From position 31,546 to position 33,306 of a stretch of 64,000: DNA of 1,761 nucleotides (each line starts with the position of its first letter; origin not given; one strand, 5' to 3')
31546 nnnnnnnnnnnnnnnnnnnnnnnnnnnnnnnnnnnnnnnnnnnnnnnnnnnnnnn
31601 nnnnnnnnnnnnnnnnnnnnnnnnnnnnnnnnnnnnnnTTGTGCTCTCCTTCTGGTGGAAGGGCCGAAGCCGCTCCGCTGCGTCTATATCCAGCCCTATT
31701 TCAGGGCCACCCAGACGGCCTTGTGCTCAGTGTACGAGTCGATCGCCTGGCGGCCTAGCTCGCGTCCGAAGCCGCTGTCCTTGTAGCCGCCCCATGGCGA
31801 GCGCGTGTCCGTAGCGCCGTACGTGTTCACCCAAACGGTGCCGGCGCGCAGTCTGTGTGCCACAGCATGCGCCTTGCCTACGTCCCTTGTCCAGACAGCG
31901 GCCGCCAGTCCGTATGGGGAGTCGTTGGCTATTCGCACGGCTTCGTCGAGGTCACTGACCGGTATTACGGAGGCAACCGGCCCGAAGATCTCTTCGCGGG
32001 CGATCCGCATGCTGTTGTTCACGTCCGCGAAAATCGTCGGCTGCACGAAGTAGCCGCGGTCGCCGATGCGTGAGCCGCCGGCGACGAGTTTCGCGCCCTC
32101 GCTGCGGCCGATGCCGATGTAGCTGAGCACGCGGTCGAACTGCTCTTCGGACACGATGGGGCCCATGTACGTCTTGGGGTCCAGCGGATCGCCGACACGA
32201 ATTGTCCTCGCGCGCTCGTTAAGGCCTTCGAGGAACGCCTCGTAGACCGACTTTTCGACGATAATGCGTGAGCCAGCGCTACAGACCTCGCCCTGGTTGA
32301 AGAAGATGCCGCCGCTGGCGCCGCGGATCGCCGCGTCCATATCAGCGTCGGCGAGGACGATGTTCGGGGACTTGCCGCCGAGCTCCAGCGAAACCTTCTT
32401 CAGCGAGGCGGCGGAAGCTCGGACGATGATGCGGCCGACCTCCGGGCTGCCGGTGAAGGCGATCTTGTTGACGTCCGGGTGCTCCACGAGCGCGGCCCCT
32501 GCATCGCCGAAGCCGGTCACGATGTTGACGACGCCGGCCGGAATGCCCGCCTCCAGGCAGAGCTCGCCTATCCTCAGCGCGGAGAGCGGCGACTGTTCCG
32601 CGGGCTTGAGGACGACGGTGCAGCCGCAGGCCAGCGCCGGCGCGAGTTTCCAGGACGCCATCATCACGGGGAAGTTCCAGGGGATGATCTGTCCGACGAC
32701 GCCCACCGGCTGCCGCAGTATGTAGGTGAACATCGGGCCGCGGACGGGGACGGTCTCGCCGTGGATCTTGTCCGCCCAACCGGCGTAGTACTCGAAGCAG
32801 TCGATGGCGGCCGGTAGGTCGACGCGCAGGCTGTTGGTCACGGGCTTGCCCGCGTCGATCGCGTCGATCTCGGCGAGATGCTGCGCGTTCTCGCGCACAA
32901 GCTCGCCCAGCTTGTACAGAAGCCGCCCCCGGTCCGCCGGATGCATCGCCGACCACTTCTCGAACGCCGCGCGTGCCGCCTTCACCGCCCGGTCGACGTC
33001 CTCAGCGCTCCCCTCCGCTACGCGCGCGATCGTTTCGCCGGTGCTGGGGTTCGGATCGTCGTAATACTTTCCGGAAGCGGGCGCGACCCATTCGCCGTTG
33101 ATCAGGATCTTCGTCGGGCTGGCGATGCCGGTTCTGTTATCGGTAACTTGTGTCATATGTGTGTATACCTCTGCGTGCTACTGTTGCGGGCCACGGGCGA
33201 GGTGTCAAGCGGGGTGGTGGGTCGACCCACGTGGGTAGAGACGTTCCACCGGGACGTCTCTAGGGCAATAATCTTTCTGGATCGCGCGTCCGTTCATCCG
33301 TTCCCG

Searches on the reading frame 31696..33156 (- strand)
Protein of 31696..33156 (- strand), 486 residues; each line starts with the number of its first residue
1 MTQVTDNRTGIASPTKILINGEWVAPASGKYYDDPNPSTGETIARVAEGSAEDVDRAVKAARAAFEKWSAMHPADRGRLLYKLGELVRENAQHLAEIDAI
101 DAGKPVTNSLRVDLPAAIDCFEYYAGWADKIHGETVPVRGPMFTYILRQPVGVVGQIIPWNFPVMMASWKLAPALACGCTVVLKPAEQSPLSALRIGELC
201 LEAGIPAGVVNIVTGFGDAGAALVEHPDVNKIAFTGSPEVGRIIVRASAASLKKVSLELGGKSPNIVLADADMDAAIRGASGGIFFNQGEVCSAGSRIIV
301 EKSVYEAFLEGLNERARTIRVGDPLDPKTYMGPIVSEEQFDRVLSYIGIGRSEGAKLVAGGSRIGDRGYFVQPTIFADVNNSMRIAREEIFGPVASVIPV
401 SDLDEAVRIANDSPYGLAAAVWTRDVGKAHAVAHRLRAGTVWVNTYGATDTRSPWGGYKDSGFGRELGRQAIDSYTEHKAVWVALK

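Call 49: search_protein_families(library=pfam, proteins=[window:31696-33156:-], max_evalue=0.001)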
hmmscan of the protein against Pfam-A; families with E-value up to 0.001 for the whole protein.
window:31696-33156:- (486 aa): 1 family
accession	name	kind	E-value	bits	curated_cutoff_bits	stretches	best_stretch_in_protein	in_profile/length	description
PF00171.27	Aldedh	-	1e-188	628.1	23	1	23-481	1-461/461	Aldehyde dehydrogenase family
